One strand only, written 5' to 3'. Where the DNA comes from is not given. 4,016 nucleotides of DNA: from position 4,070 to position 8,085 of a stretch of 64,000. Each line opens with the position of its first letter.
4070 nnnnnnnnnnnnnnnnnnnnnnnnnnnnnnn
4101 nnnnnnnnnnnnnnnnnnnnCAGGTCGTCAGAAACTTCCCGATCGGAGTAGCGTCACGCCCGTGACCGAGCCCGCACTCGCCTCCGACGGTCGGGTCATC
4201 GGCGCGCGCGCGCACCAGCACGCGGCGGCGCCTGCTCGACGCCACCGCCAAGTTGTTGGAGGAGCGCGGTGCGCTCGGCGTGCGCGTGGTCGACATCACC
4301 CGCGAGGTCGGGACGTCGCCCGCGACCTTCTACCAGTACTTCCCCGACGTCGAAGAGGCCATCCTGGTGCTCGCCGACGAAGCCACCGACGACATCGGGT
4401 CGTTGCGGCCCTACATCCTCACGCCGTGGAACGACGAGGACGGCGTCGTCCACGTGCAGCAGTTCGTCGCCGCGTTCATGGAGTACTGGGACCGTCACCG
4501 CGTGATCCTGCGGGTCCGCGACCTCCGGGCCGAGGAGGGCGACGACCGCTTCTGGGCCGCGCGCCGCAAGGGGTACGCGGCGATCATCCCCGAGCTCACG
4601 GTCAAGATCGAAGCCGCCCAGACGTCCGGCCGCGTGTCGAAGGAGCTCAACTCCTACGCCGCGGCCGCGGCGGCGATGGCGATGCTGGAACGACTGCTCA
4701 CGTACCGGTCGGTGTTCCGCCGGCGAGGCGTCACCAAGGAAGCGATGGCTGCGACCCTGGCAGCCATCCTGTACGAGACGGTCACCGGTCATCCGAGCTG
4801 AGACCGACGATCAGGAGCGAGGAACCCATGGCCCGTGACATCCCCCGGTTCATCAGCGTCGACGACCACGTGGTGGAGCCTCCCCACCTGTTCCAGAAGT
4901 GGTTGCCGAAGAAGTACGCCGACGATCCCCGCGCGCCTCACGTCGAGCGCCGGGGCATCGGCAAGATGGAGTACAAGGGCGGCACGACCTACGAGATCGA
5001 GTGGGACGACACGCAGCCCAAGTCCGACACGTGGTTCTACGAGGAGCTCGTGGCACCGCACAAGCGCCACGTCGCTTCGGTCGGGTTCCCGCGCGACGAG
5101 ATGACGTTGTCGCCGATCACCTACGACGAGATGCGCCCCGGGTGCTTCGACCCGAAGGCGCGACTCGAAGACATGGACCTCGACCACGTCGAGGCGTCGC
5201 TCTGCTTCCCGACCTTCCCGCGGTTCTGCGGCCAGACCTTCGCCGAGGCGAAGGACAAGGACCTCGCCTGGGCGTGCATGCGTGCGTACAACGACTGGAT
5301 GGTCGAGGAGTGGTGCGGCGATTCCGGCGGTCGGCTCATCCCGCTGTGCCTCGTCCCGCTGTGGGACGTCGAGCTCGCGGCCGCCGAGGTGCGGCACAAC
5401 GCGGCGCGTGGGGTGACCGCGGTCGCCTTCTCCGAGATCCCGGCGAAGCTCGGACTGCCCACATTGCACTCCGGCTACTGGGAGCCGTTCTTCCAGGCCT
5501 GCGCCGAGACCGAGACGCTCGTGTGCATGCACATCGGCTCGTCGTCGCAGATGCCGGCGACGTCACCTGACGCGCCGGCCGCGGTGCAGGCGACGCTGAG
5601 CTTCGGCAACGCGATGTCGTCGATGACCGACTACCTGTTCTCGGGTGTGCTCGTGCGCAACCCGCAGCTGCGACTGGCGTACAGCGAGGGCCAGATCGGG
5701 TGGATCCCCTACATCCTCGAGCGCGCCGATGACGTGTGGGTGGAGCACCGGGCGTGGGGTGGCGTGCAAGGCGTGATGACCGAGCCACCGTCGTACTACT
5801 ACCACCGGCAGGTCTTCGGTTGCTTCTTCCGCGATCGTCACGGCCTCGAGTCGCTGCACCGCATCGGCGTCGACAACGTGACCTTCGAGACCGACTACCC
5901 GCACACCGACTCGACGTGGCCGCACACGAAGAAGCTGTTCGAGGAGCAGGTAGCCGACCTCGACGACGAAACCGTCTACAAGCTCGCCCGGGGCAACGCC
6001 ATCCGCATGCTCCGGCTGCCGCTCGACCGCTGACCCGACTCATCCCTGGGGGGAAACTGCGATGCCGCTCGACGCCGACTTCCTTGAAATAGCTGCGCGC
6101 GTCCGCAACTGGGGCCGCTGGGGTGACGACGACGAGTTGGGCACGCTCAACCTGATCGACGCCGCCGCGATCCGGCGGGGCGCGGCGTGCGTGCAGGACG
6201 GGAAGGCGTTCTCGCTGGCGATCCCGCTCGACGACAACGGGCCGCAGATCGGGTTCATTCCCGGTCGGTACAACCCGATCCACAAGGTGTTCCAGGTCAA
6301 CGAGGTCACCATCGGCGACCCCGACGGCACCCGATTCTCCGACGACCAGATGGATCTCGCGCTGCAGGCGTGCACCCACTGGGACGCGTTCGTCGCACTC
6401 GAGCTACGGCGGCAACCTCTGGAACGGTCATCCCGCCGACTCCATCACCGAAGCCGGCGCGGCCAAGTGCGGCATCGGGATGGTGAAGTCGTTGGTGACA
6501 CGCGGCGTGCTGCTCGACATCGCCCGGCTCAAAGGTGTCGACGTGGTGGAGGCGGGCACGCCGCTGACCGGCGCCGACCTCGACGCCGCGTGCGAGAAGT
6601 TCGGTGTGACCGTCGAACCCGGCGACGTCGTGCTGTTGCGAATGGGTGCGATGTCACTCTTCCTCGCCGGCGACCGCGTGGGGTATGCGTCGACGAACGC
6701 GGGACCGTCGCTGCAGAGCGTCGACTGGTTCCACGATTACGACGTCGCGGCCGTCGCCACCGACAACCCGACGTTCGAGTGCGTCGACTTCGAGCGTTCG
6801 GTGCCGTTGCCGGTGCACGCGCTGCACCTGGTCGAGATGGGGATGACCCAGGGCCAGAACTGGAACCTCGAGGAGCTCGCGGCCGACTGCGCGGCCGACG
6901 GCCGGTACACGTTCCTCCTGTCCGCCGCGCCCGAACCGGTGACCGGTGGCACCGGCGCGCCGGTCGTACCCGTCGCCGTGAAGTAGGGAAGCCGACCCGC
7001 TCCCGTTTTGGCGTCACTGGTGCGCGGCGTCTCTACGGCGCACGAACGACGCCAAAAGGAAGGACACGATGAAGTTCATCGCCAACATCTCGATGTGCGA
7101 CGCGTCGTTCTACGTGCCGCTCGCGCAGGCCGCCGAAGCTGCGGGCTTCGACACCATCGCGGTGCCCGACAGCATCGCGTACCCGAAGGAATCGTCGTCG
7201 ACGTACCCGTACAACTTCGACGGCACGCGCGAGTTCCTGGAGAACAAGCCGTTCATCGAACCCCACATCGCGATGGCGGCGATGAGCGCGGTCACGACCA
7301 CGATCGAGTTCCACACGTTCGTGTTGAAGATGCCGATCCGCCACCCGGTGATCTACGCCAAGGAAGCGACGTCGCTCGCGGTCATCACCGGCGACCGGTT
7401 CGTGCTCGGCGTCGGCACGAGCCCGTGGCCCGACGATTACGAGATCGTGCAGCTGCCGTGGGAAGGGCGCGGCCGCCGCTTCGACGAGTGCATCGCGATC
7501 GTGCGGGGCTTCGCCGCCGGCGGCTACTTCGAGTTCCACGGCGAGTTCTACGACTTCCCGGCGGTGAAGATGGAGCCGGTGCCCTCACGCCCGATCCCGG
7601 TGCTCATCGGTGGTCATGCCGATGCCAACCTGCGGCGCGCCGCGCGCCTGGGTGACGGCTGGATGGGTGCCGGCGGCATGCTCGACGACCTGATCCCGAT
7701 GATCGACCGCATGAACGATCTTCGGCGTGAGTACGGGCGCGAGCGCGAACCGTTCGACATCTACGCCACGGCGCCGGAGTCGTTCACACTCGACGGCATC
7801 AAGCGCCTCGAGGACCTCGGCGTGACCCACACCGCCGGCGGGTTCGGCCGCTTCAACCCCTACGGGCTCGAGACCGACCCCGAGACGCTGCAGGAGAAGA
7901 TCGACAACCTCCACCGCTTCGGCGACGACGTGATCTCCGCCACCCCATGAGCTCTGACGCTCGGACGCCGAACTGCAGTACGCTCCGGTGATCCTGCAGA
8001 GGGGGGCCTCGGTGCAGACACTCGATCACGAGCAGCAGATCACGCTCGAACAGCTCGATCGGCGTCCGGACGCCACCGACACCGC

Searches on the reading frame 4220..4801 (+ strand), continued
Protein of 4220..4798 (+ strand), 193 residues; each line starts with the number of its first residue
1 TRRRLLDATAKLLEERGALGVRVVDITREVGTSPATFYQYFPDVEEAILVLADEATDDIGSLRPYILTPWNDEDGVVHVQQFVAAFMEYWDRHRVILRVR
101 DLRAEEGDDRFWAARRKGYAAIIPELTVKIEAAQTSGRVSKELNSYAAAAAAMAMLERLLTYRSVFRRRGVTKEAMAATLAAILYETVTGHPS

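Call 62: search_protein_families(library=ncbifam, proteins=[P0001, L001:11904-12827:+, L006:15599-17335:-], max_evalue=0.00001)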
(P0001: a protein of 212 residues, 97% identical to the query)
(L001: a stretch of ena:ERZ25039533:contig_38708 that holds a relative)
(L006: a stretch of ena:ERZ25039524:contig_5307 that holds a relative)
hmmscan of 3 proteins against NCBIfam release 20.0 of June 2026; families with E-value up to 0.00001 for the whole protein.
P0001 (212 aa): 2 families
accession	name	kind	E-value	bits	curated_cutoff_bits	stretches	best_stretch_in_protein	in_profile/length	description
NF008402.0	PRK11202.1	equivalog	2.4e-11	43.7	151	1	17-166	9-157/211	HTH-type transcriptional repressor FabR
NF041196.1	ScbR_bind_reg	equivalog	1e-07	32.3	150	1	15-199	2-182/191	ScbR family autoregulator-binding transcription factor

L001:11904-12827:+ (307 aa): 0 families

L006:15599-17335:- (578 aa): 38 families (the best 25 are shown)
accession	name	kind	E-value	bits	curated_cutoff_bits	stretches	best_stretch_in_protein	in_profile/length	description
NF006560.0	PRK09061.1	subfamily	1.6e-18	66.3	340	2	452-566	404-513/517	amidohydrolase family protein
NF006689.0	PRK09237.1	equivalog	3.2e-16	58.9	371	1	3-92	4-95/383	amidohydrolase/deacetylase family metallohydrolase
TIGR02033.1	D-hydantoinase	equivalog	5.5e-16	58.5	393.25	1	5-90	2-84/454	dihydropyrimidinase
NF004839.0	PRK06189.1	equivalog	3e-13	49.2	631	1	2-67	3-64/451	allantoinase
NF011990.0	PRK15446.2-6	subfamily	2.4e-12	46.3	233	1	467-547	320-380/390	alpha-D-ribose 1-methylphosphonate 5-triphosphate diphosphatase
NF009941.0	PRK13404.1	subfamily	3.8e-12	45.6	647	1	3-93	5-91/478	dihydropyrimidinase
NF005791.0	PRK07627.1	equivalog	2.5e-11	43.2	442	1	471-546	343-418/425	dihydroorotase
TIGR03583.1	EF_0837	hypoth_equivalog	3.2e-11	42.9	432.15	1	19-92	13-88/365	amidohydrolase/deacetylase family metallohydrolase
NF009060.0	PRK12394.1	equivalog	4.1e-11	42.3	442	1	3-90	4-92/381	metallo-dependent hydrolase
TIGR02318.1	phosphono_phnM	equivalog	4.9e-11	42.2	390.55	1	471-511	318-358/376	phosphonate metabolism protein PhnM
NF011984.0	PRK15446.1-5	equivalog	1.6e-10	40.4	260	1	467-510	317-360/379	alpha-D-ribose 1-methylphosphonate 5-triphosphate diphosphatase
NF006055.0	PRK08203.1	equivalog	4.3e-10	38.7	532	0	463-568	344-444/455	8-oxoguanine deaminase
TIGR03178.1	allantoinase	equivalog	7e-10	38.3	357.85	0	472-565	346-440/441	allantoinase AllB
TIGR03121.1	one_C_dehyd_A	equivalog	7.5e-10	37.6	392.75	0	480-515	437-474/556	formylmethanofuran dehydrogenase subunit A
TIGR00857.1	pyrC_multi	subfamily_domain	8.3e-10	38.2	279.05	0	460-514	319-372/412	dihydroorotase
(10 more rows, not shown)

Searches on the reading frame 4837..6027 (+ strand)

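Call 13: search_protein_families(library=pfam, proteins=[window:4837-6027:+])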
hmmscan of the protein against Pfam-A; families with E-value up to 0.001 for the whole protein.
window:4837-6027:+ (397 aa): 1 family
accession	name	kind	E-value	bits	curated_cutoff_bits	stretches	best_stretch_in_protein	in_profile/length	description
PF04909.20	Amidohydro_2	-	2.9e-39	136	26.4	1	83-394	11-289/289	Amidohydrolase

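Call 62: search_protein_families(library=ncbifam, proteins=[window:4837-6027:+], max_evalue=0.00001)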
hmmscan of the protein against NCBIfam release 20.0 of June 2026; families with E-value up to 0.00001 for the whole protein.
window:4837-6027:+ (397 aa): 0 families

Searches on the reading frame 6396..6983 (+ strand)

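Call 13: search_protein_families(library=pfam, proteins=[window:6396-6983:+])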
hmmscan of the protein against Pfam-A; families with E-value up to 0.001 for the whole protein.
window:6396-6983:+ (196 aa): 1 family
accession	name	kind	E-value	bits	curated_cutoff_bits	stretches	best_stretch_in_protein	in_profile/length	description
PF04199.19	Cyclase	-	1.9e-13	51.3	23.1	1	30-128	50-141/142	Putative cyclase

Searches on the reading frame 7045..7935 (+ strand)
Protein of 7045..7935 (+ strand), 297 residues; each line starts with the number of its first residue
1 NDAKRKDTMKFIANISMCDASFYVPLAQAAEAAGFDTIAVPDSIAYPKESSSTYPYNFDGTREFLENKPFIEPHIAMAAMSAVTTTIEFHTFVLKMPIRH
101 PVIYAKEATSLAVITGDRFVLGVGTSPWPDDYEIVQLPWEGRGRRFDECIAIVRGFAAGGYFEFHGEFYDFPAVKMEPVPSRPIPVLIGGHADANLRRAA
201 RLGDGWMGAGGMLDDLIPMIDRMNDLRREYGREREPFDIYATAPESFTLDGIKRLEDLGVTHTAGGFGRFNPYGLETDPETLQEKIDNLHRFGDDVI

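Call 13: search_protein_families(library=pfam, proteins=[window:7045-7935:+])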
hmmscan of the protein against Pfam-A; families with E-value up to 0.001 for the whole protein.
window:7045-7935:+ (297 aa): 1 family
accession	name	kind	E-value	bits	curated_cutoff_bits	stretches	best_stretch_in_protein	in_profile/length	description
PF00296.26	Bac_luciferase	-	8.7e-40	137.4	27.9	1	24-243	26-226/314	Luciferase-like monooxygenase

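Call 62: search_protein_families(library=ncbifam, proteins=[window:7045-7935:+], max_evalue=0.00001)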
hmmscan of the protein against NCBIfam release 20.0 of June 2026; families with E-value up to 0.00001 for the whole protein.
window:7045-7935:+ (297 aa): 25 families
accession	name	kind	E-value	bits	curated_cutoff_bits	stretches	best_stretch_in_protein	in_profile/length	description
TIGR03619.1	F420_Rv2161c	subfamily_domain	1.4e-51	175.5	166.9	1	26-263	3-243/247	TIGR03619 family F420-dependent LLM class oxidoreductase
TIGR03854.1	F420_MSMEG_3544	hypoth_equivalog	9.3e-25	87.5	295.6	1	68-209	38-180/290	TIGR03854 family LLM class F420-dependent oxidoreductase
TIGR03621.1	F420_MSMEG_2516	subfamily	1.3e-23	83.6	213.15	1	73-204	42-171/295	TIGR03621 family F420-dependent LLM class oxidoreductase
TIGR03571.1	lucif_BA3436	subfamily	4.1e-22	78.8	303.9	1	23-227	33-225/304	TIGR03571 family LLM class oxidoreductase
TIGR03560.1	F420_Rv1855c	subfamily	7e-21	75.1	231.4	1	26-235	18-220/227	TIGR03560 family F420-dependent LLM class oxidoreductase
TIGR03557.1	F420_G6P_family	subfamily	1.5e-16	60.4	210.4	1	76-208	52-187/316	TIGR03557 family F420-dependent LLM class oxidoreductase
TIGR04021.1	LLM_DMSO2_sfnG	equivalog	9.2e-15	54.8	382.95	1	78-234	68-228/350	dimethylsulfone monooxygenase SfnG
TIGR03564.1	F420_MSMEG_4879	subfamily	2.4e-14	53.6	234.25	1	71-208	24-165/265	TIGR03564 family F420-dependent LLM class oxidoreductase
TIGR04024.1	F420_NP1902A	hypoth_equivalog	4.3e-14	52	345.4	1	77-264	46-233/330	TIGR04024 family LLM class F420-dependent oxidoreductase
TIGR03555.1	F420_mer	equivalog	6.2e-13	48.8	348.7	1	76-247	43-214/325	5,10-methylenetetrahydromethanopterin reductase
TIGR04465.1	ArgArg_F420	equivalog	1e-12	47.8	470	1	71-212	94-238/364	F420-dependent hydroxymycolic acid dehydrogenase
NF002619.0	PRK02271.1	equivalog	2.6e-12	46.7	276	1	74-247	43-215/329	5,10-methylenetetrahydromethanopterin reductase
TIGR03617.1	F420_MSMEG_2256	subfamily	4.3e-12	45.6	278.15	1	72-210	20-166/318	TIGR03617 family F420-dependent LLM class oxidoreductase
TIGR03856.1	F420_MSMEG_2906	subfamily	2.1e-10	40.6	243.7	1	71-266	51-230/249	LLM class F420-dependent oxidoreductase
TIGR03612.1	RutA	equivalog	3.4e-10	39.9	498.3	1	58-233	54-234/355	pyrimidine utilization protein A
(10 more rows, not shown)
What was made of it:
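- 7069..7950 (+): F420-dependent luciferase-like oxidoreductase (TIGR03619). Calls 13 and 62.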
